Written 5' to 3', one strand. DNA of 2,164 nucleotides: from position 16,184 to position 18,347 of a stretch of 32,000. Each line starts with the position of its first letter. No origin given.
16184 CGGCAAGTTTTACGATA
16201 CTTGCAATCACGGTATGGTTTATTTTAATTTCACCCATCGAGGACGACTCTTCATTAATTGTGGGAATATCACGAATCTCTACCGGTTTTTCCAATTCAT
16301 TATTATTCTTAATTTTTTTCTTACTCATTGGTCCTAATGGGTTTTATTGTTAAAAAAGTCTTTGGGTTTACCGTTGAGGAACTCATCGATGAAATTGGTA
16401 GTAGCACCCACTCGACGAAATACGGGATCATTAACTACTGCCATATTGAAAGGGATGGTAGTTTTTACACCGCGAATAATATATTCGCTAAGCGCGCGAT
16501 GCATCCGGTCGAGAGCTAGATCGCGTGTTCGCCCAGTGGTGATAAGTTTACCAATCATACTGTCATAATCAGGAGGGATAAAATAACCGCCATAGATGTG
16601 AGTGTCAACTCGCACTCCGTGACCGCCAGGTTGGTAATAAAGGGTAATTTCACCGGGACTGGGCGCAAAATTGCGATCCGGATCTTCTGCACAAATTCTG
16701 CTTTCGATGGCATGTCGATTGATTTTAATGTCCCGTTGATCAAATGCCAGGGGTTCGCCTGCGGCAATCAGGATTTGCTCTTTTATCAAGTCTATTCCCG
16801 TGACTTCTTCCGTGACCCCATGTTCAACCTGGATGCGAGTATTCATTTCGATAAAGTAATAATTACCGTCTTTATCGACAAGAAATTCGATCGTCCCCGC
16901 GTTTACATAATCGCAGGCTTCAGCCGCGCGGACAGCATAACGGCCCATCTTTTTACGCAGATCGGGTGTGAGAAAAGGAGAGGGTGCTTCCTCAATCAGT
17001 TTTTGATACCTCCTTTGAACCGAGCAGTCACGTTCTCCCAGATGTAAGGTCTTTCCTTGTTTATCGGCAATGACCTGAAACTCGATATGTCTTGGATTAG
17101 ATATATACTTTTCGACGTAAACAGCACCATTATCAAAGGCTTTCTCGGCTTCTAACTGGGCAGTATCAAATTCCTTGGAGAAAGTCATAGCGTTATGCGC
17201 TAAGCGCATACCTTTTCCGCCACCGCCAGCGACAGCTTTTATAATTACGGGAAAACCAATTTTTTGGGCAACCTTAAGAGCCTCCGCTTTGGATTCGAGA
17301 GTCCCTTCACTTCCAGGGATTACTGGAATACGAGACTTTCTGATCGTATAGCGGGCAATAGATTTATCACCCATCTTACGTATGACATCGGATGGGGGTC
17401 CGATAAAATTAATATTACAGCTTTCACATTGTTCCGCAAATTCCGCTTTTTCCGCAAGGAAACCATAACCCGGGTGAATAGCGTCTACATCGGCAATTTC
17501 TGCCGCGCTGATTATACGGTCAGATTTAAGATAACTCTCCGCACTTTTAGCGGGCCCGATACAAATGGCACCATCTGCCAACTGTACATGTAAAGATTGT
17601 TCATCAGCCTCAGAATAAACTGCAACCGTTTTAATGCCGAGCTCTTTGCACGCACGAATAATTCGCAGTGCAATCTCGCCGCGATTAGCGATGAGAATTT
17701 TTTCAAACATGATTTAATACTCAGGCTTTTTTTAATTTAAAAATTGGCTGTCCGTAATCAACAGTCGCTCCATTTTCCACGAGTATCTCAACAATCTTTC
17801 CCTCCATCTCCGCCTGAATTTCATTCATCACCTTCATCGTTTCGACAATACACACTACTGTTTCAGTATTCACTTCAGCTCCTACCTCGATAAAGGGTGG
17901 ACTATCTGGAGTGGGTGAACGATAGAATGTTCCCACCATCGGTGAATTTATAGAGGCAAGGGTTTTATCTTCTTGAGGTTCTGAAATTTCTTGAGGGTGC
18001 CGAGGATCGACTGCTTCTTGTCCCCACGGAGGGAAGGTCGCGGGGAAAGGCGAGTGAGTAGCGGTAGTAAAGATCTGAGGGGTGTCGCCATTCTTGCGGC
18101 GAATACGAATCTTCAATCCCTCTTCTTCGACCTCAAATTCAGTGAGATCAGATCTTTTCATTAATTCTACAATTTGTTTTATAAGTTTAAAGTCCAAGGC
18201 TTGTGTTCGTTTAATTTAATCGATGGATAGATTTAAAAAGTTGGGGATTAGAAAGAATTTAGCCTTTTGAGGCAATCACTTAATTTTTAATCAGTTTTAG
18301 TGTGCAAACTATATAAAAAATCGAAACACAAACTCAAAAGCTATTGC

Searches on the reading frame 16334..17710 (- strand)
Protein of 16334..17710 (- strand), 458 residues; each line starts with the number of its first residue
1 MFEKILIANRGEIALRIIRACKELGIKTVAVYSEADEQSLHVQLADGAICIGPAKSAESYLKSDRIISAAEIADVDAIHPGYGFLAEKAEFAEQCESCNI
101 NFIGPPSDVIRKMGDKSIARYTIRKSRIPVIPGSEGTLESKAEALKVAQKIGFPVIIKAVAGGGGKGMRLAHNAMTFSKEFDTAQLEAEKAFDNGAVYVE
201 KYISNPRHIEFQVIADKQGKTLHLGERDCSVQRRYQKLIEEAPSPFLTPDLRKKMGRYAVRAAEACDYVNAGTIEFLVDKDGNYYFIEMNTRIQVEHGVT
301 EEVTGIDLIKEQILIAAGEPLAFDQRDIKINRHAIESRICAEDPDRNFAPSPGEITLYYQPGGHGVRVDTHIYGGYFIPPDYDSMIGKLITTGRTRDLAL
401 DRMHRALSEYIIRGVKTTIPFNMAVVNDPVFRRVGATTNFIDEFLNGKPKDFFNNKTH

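Call 4: search_protein_families(library=pfam, proteins=[window:16334-17710:-])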
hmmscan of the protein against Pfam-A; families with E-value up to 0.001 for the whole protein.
window:16334-17710:- (458 aa): 6 families
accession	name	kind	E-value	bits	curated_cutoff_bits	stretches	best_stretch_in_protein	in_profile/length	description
PF02786.22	CPSase_L_D2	-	1e-75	254.3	19.8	1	115-322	1-209/211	Carbamoyl-phosphate synthase L chain, ATP binding domain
PF00289.28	Biotin_carb_N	-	1.1e-47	161.5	25.5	1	1-110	1-110/110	Biotin carboxylase, N-terminal domain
PF02785.25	Biotin_carb_C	-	5e-38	130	32.4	1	336-443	1-108/108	Biotin carboxylase C-terminal domain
PF07478.18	Dala_Dala_lig_C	-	3.1e-09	37.1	24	1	139-291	23-174/204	D-ala D-ala ligase C-terminus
PF02222.28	ATP-grasp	-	9.7e-09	35.6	27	1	138-292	16-162/179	ATP-grasp domain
PF08443.16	RimK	-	2.4e-05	24.4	21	1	142-311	28-183/188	RimK-like ATP-grasp domain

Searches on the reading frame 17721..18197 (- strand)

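Call 63: search_protein_families(library=pfam, proteins=[window:17721-18197:-], max_evalue=0.00001)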
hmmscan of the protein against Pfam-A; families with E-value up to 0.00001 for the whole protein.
window:17721-18197:- (158 aa): 1 family
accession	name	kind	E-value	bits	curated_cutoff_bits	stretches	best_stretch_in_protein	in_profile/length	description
PF00364.28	Biotin_lipoyl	-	9.8e-24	83.4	22.1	1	83-155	3-73/73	Biotin-requiring enzyme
